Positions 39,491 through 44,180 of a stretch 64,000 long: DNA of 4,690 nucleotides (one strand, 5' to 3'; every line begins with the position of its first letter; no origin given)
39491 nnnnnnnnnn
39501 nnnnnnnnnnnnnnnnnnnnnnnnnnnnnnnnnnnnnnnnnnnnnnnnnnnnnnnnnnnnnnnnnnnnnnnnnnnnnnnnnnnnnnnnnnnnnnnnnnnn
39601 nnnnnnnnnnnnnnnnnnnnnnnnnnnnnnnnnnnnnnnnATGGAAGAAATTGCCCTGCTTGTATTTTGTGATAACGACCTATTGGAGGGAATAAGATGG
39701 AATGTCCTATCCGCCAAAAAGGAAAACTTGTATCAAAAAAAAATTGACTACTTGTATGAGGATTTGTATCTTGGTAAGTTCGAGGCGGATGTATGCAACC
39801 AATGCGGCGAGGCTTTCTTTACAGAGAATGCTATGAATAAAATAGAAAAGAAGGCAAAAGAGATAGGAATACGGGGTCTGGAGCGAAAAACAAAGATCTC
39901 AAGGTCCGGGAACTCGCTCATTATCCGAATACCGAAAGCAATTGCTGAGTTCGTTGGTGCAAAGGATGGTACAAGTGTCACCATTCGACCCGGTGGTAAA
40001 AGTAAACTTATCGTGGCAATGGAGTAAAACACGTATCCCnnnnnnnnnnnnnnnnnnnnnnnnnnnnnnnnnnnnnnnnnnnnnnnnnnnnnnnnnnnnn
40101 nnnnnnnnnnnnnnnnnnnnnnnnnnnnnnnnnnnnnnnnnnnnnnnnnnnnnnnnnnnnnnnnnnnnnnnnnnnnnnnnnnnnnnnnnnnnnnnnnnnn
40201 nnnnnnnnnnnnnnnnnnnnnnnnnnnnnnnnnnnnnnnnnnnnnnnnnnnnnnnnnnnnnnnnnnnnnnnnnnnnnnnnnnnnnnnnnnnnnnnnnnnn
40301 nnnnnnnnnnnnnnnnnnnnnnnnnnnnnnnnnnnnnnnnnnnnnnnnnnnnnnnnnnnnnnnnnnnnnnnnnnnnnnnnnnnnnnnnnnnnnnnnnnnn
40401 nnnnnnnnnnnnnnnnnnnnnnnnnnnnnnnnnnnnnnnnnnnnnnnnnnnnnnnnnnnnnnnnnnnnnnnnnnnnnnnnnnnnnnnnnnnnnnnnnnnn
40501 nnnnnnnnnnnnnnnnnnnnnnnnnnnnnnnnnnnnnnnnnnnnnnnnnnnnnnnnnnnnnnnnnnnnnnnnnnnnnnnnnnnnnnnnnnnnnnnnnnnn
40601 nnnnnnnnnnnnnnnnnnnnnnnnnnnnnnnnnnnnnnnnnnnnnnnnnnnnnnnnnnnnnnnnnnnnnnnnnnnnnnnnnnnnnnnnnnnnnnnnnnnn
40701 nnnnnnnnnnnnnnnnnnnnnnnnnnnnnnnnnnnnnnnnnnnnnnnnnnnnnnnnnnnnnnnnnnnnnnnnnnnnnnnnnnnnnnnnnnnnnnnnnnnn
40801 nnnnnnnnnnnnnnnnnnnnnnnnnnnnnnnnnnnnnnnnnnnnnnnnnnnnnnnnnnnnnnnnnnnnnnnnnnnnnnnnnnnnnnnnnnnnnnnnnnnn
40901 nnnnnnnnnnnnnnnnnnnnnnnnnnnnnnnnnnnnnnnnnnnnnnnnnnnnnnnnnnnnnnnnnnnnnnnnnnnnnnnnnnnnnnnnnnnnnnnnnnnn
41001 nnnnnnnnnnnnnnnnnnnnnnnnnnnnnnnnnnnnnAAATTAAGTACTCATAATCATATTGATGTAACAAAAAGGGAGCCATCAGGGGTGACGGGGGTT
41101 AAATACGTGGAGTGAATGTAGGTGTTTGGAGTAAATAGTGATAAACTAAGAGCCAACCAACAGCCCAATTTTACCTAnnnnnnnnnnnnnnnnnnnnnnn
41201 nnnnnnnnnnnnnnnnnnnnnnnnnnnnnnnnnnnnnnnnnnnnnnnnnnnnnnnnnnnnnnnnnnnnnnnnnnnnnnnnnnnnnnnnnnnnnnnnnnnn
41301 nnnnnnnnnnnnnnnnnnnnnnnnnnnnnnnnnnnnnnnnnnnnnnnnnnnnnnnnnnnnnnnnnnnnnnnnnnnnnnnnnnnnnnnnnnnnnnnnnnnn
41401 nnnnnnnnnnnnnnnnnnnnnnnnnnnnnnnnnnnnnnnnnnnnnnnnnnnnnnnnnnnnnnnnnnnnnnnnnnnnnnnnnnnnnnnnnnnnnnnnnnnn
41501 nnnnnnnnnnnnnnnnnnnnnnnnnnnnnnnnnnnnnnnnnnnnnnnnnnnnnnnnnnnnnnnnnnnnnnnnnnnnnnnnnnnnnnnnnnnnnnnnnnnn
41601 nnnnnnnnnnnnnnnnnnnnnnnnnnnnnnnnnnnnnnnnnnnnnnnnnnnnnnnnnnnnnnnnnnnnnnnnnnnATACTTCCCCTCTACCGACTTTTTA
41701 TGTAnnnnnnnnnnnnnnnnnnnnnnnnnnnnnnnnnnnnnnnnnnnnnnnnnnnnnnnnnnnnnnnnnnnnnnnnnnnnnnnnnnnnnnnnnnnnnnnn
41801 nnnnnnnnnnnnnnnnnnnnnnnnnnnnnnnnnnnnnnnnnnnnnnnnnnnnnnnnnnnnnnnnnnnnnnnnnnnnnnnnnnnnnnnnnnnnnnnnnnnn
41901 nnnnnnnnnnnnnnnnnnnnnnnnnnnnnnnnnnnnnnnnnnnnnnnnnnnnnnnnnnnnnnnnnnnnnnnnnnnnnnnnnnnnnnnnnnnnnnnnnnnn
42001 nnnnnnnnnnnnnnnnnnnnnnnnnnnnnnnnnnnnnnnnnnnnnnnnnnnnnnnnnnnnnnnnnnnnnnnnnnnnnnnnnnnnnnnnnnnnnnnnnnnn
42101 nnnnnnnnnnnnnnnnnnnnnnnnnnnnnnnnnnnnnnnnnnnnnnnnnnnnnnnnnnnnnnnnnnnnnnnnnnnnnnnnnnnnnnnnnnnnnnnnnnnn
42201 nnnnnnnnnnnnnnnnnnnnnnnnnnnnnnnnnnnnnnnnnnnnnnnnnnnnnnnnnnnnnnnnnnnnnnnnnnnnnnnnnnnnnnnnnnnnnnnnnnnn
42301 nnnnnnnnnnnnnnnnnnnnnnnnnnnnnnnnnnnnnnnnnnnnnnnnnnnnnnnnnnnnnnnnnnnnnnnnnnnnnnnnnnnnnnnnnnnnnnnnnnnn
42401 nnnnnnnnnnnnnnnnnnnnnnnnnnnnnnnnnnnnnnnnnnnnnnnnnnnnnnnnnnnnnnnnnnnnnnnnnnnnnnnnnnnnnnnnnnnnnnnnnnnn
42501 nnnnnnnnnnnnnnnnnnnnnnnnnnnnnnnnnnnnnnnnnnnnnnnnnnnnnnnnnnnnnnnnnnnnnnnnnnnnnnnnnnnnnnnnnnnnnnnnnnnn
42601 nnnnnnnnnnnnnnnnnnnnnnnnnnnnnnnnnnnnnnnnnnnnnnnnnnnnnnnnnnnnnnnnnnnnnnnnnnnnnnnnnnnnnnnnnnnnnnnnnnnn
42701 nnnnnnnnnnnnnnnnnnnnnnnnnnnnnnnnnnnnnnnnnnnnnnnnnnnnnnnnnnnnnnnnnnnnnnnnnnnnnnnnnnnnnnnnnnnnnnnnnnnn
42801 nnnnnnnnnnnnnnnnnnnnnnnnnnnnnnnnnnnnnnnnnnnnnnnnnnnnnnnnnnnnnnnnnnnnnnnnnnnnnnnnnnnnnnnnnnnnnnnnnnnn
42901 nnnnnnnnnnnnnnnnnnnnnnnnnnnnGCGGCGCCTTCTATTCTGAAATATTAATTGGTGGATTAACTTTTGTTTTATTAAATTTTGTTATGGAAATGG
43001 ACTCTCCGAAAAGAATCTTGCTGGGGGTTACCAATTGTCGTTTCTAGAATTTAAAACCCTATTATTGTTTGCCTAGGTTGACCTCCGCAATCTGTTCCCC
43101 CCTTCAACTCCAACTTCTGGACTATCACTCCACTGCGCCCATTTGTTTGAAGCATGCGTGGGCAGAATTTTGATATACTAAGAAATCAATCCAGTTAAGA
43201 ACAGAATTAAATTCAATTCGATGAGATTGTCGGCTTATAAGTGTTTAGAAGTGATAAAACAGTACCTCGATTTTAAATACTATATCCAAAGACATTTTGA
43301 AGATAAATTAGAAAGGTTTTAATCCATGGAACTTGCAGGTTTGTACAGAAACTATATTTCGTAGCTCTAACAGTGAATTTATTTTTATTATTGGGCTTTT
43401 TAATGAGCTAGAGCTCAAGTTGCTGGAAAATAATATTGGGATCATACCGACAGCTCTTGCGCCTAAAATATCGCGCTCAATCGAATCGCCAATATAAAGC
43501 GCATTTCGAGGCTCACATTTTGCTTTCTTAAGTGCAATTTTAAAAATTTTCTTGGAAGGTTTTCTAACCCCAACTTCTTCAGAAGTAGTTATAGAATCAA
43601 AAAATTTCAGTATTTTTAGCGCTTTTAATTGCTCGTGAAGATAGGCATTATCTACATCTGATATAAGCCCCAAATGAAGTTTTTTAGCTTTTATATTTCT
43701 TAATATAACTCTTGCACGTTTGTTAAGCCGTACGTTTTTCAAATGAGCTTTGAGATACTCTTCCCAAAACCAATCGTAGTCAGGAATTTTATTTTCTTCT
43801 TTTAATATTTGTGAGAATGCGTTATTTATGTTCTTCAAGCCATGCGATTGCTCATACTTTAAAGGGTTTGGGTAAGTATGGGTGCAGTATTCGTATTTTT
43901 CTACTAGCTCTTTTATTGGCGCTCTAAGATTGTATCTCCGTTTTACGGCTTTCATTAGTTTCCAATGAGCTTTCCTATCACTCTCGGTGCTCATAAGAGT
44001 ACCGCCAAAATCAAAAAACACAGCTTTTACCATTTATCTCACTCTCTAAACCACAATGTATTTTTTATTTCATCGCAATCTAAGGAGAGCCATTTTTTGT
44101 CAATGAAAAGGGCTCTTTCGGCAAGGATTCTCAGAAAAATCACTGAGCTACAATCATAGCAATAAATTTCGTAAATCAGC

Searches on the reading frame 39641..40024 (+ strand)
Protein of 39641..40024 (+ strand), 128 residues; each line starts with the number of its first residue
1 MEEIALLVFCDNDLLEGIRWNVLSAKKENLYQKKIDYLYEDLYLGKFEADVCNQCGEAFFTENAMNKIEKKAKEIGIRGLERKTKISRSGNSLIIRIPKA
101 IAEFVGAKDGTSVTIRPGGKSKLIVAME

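Call 43: search_protein_families(library=pfam, proteins=[window:39641-40024:+], max_evalue=0.001)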
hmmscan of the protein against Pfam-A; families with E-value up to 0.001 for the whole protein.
window:39641-40024:+ (128 aa): 1 family
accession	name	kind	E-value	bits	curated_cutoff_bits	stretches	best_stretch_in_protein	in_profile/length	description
PF04014.23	MazE_antitoxin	-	1.9e-06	28.2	24.7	1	87-125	2-40/48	Antidote-toxin recognition MazE, bacterial antitoxin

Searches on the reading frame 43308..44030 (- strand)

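Call 15: search_protein_families(library=pfam, proteins=[window:43308-44030:-], max_evalue=0.001)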
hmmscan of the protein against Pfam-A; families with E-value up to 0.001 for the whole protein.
window:43308-44030:- (240 aa): 5 families
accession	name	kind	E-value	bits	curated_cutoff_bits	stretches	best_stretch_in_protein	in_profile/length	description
PF13419.12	HAD_2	-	1.3e-23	84.5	23.8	1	5-196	2-173/178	Haloacid dehalogenase-like hydrolase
PF00702.32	Hydrolase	-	6.6e-18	66.2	26.4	1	1-195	1-191/191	haloacid dehalogenase-like hydrolase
PF13242.12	Hydrolase_like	-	2.5e-10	40.5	22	1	156-206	3-53/75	HAD-hyrolase-like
PF06888.18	Put_Phosphatase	-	0.00082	19.3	27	0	91-149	61-121/234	Putative Phosphatase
PF08645.17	PNK3P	-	0.00094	19.4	22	0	80-187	22-130/161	Polynucleotide kinase 3 phosphatase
